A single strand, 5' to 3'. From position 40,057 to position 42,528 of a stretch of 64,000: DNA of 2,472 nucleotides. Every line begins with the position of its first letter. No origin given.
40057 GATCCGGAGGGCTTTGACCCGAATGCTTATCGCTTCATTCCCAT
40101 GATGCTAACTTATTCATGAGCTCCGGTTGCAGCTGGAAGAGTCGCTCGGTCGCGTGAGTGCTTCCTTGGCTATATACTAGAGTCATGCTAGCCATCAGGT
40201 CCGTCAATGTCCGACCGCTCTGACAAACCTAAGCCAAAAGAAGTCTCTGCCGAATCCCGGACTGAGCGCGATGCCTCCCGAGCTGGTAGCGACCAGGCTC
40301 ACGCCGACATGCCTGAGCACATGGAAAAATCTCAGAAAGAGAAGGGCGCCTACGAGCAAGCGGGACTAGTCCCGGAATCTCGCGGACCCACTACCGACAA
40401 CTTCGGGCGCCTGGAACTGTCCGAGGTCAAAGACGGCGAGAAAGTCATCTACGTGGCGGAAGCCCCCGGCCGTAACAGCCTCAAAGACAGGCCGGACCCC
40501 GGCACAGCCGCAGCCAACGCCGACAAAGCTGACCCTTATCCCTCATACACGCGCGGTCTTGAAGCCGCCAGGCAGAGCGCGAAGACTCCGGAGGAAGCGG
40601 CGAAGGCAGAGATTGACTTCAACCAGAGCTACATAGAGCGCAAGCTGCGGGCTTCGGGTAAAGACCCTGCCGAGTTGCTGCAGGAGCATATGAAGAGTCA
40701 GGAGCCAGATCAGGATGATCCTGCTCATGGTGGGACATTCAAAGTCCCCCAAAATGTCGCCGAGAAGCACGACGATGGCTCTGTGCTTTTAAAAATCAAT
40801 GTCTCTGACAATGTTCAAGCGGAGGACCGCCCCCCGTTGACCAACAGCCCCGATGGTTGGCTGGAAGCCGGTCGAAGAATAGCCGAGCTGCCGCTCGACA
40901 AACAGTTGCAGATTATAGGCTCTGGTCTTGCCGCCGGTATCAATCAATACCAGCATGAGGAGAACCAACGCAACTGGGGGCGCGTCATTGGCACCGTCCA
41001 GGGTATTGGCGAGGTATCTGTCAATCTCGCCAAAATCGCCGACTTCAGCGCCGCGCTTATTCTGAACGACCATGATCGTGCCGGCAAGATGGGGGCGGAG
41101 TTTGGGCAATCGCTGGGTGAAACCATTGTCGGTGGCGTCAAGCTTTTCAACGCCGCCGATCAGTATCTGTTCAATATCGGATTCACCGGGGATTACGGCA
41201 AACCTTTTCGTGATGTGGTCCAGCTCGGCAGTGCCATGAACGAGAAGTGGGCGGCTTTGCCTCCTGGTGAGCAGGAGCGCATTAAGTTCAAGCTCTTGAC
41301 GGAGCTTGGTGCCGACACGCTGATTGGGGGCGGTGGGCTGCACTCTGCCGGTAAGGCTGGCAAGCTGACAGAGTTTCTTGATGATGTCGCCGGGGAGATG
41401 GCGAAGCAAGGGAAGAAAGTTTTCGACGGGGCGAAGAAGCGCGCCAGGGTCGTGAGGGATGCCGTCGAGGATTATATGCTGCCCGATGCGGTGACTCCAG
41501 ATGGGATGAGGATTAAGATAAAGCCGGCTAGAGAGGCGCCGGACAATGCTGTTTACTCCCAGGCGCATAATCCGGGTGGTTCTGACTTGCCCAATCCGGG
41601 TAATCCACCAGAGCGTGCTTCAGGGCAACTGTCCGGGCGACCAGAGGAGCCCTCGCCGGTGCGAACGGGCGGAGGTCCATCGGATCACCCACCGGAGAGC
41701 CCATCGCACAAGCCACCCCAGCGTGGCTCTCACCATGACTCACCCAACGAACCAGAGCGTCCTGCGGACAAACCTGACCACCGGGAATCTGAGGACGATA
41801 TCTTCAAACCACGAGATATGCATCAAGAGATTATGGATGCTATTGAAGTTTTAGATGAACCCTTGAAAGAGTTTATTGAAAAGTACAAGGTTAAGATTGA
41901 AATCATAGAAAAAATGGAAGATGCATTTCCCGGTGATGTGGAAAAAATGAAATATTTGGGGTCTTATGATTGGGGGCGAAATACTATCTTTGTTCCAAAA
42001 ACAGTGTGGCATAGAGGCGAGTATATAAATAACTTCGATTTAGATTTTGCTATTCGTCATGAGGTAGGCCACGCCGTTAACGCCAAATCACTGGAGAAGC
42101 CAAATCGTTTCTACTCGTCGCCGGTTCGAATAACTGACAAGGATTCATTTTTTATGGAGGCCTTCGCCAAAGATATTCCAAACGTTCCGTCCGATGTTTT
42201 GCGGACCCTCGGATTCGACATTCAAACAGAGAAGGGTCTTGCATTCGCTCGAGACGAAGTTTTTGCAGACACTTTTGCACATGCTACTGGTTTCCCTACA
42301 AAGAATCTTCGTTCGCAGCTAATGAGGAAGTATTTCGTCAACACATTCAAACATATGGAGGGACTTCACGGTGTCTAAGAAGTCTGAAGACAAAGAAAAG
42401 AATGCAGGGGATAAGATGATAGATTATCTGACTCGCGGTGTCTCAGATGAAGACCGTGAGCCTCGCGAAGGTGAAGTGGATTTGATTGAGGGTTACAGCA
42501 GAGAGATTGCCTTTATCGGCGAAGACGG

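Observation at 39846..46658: Three copies or fragments of a pRiA4b-ORF3-like gene partition the locus into cassettes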

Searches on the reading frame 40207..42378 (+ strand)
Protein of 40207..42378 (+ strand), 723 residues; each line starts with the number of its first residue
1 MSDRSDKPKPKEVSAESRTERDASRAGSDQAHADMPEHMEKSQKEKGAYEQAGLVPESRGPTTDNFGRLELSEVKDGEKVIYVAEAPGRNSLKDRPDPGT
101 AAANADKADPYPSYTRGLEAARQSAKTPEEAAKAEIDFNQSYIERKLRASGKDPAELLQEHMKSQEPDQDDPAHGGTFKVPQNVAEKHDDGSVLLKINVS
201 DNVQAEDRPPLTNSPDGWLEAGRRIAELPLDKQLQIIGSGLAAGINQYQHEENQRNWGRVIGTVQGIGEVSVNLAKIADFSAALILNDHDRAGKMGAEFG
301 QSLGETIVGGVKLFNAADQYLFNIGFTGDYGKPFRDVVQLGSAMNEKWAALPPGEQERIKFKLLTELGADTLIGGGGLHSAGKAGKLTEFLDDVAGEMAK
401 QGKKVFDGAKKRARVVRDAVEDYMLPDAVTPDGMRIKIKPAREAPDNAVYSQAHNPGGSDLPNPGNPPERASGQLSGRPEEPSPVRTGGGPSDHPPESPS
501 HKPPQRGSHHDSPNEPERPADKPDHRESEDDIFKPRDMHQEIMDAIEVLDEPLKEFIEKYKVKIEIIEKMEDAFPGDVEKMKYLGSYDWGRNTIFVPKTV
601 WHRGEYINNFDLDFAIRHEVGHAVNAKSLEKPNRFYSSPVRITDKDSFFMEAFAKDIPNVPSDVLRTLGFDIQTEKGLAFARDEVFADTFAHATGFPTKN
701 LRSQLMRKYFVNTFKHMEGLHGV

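Call 4: search_protein_families(library=pfam, proteins=[window:40207-42378:+], max_evalue=0.01)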
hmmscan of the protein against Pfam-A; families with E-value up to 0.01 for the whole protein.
window:40207-42378:+ (723 aa): 0 families

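Call 7: find_encoding_contigs(protein=window:40207-42378:+, flank=10000, max_places=10)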
Protein window:40207-42378:+ (723 aa): 2 contigs read that carry it; 2 places shown.
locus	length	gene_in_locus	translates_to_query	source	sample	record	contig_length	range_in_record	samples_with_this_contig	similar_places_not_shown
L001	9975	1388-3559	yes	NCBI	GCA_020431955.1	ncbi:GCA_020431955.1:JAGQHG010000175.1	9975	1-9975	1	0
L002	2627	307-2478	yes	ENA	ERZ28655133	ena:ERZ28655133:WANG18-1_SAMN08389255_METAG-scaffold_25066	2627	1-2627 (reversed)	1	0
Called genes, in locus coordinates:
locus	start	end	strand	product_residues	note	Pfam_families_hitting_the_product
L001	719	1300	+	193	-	PF07929:PRiA4_ORF3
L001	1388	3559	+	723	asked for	-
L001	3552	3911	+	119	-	-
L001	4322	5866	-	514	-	PF02661:Fic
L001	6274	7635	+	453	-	PF21810:DUF6880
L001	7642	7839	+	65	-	PF07929:PRiA4_ORF3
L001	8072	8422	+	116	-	-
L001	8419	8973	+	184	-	PF13744:HTH_37 (weak), PF01381:HTH_3, PF12844:HTH_19 (faint), PF13560:HTH_31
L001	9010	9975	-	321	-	?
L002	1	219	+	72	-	?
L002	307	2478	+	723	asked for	-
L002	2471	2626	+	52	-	?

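Call 8: search_protein_families(library=ncbifam, proteins=[window:40207-42378:+], max_evalue=0.01)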
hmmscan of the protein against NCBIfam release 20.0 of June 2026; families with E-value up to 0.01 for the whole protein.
window:40207-42378:+ (723 aa): 0 families

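Call 38: find_homologous_proteins(query=window:40207-42378:+, max_evalue=0.001)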
Query window:40207-42378:+ (723 aa): 68 proteins with E <= 0.001 among 8000 candidates.
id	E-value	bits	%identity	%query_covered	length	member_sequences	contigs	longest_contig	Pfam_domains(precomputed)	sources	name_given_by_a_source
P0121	0.0e+0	1645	100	100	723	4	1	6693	-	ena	-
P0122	6.1e-283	959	62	99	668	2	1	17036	-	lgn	-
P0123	1.5e-258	878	57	99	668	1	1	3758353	-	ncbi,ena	-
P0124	3.5e-228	778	66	75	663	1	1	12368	-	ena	-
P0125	1.4e-219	749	82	59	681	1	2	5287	-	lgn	-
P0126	1.3e-190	654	65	67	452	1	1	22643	-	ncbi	-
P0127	8.0e-188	644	68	60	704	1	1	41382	-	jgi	-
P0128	2.3e-183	630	64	59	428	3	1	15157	-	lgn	-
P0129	6.7e-156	539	61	59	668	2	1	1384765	-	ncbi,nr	ncbi:MAG: hypothetical protein IPM23_18340 [Candidatus Melainabacteria bacterium]|nr:hypothetical pr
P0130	9.5e-150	519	48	71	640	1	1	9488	-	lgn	-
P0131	9.6e-104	366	41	70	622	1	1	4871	-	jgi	jgi:hypothetical protein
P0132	4.4e-100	354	41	70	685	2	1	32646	-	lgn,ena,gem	-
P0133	4.5e-95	338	39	71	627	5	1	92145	-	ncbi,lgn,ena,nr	ncbi:MAG: hypothetical protein SGJ27_02145 [Candidatus Melainabacteria bacterium]|nr:hypothetical pr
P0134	1.2e-94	336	39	72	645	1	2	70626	-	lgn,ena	-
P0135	1.8e-94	336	40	71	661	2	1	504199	-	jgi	jgi:hypothetical protein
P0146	2.5e-76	276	51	35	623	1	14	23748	PF21111.4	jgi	jgi:hypothetical protein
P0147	2.9e-76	276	51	35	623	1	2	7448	PF21111.4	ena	-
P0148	2.9e-76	276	51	35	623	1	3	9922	PF21111.4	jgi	-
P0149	4.8e-76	275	56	34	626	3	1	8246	PF21111.4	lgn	-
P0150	1.1e-75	274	55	34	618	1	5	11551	PF21111.4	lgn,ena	-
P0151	1.2e-75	274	51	35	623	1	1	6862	PF21111.4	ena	-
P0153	4.6e-75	272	50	35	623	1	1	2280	PF21111.4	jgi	-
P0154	5.4e-75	271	50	35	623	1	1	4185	PF21111.4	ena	-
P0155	7.6e-75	271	50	35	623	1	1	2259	PF21111.4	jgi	-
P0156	1.5e-74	270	50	35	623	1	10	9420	PF21111.4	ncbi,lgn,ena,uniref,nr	uniref:CdiA toxin EC869-like domain-containing protein n=1 Tax=uncultured prokaryote TaxID=198431 Re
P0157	1.5e-74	270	50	35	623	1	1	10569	PF21111.4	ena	-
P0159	8.0e-74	268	56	32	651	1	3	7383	PF21111.4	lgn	-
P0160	9.0e-74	267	50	35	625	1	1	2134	PF21111.4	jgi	-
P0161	1.4e-73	267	56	32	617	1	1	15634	PF21111.4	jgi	jgi:hypothetical protein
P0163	1.5e-71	260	48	35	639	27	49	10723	PF21111.4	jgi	jgi:hypothetical protein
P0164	5.7e-70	255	48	35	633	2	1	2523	PF21111.4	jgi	-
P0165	1.1e-69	254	52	32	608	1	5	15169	PF21111.4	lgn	-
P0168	1.6e-68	250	47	36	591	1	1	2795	PF21111.4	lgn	-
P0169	4.1e-68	249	47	35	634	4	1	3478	PF21111.4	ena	-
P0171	9.4e-67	244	50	32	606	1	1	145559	PF14424.13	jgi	-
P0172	4.3e-66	242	43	39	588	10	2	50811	PF21111.4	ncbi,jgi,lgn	-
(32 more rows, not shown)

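Call 39: find_encoding_contigs(protein=P0123, flank=10000, max_places=3)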
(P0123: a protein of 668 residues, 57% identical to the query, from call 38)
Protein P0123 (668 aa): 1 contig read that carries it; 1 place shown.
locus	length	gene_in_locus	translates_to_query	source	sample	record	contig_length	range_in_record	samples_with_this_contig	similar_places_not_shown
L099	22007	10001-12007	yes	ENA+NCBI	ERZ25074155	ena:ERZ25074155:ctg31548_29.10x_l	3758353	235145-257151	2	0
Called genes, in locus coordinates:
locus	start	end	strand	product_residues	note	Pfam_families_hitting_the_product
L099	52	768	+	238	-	PF11523:DUF3223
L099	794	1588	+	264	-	PF08878:HamA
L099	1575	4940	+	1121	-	PF00270:DEAD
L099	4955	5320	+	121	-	-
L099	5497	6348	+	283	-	-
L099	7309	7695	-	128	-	PF13356:Arm-DNA-bind_3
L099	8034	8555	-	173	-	-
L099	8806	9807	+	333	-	-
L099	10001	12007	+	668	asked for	-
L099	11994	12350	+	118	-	-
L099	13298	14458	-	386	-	-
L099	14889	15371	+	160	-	PF06983:3-dmu-9_3-mt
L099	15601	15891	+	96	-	PF13560:HTH_31, PF13744:HTH_37 (weak), PF01381:HTH_3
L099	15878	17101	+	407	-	PF13657:Couple_hipA, PF07804:HipA_C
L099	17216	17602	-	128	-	PF08818:DUF1801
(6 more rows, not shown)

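Call 40: find_encoding_contigs(protein=P0122, flank=10000, max_places=3)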
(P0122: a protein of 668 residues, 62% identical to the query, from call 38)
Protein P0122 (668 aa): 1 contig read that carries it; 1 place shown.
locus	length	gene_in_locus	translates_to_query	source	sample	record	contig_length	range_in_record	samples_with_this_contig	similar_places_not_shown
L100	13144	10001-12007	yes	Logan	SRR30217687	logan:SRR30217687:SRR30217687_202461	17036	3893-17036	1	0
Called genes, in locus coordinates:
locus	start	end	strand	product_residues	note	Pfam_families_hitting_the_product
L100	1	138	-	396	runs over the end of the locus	PF00145:DNA_methylase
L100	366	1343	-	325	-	PF09556:RE_HaeIII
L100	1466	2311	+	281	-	PF02086:MethyltransfD12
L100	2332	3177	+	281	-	-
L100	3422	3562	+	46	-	-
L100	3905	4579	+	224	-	-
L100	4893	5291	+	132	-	PF00436:SSB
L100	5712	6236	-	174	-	-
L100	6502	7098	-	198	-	-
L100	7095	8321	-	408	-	PF13476:AAA_23 (faint), PF13304:AAA_21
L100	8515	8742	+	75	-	-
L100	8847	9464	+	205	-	-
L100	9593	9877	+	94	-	-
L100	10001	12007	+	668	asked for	-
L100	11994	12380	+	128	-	-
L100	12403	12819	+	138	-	-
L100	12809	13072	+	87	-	-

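Call 41: find_encoding_contigs(protein=P0127, flank=10000, max_places=3)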
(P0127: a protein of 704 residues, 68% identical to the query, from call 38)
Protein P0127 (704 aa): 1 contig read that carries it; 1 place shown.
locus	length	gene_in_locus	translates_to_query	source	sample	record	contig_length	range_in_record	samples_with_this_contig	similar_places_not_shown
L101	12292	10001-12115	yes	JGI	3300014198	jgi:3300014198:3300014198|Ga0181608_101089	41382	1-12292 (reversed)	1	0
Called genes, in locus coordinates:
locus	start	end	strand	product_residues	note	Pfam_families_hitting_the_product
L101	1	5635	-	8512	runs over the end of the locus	-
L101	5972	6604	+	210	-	-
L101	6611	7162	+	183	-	-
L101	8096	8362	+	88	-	PF14106:DUF4279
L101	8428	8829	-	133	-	-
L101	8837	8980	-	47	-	-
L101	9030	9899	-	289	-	PF00589:Phage_integrase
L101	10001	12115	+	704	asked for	-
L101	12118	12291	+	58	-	?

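Call 56: search_protein_families(library=pfam, proteins=[L100:12403-12819:+], max_evalue=1)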
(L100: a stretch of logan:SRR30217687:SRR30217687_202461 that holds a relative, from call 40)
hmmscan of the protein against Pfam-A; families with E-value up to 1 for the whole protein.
L100:12403-12819:+ (138 aa): 1 family
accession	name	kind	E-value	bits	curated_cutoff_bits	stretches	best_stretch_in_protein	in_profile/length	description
PF12930.12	DUF3836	-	0.1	12.9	25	1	12-69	28-85/127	Family of unknown function (DUF3836)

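Call 78: search_protein_families(library=padloc, proteins=[window:40207-42378:+], max_evalue=0.001)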
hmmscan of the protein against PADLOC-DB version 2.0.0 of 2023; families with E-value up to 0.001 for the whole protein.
window:40207-42378:+ (723 aa): 0 families

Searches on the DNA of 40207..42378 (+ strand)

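Call 35: search_rna_families(source=L001, start=150, end=400, threshold=evalue, max_evalue=10, show_alignments=3)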
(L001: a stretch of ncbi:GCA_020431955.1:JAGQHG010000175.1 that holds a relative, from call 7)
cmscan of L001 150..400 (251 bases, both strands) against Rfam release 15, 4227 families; matches with E-value up to 10: 5.
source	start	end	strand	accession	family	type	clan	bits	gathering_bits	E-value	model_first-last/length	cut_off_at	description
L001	216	298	-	RF00233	Tymo_tRNA-like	Cis-reg;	-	33.8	40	1.2e-05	1-84/84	no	Tymovirus/Pomovirus/Furovirus tRNA-like 3' UTR element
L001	240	296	-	RF00005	tRNA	Gene; tRNA;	CL00001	28.4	29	0.00034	9-63/71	no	tRNA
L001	241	255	-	RF01684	mascRNA-menRNA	Gene;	-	12.7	42.5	6.9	34-48/56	no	MALAT1-associated small cytoplasmic RNA/MEN beta RNA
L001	279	309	-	RF01727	SAM-SAH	Cis-reg; riboswitch;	-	11.2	40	4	1-49/49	no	SAM/SAH riboswitch aptamer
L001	340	393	-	RF02213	ZFAT-AS1_3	Gene; lncRNA;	-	10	70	6.8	28-80/80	no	ZFAT antisense RNA 1 conserved region 3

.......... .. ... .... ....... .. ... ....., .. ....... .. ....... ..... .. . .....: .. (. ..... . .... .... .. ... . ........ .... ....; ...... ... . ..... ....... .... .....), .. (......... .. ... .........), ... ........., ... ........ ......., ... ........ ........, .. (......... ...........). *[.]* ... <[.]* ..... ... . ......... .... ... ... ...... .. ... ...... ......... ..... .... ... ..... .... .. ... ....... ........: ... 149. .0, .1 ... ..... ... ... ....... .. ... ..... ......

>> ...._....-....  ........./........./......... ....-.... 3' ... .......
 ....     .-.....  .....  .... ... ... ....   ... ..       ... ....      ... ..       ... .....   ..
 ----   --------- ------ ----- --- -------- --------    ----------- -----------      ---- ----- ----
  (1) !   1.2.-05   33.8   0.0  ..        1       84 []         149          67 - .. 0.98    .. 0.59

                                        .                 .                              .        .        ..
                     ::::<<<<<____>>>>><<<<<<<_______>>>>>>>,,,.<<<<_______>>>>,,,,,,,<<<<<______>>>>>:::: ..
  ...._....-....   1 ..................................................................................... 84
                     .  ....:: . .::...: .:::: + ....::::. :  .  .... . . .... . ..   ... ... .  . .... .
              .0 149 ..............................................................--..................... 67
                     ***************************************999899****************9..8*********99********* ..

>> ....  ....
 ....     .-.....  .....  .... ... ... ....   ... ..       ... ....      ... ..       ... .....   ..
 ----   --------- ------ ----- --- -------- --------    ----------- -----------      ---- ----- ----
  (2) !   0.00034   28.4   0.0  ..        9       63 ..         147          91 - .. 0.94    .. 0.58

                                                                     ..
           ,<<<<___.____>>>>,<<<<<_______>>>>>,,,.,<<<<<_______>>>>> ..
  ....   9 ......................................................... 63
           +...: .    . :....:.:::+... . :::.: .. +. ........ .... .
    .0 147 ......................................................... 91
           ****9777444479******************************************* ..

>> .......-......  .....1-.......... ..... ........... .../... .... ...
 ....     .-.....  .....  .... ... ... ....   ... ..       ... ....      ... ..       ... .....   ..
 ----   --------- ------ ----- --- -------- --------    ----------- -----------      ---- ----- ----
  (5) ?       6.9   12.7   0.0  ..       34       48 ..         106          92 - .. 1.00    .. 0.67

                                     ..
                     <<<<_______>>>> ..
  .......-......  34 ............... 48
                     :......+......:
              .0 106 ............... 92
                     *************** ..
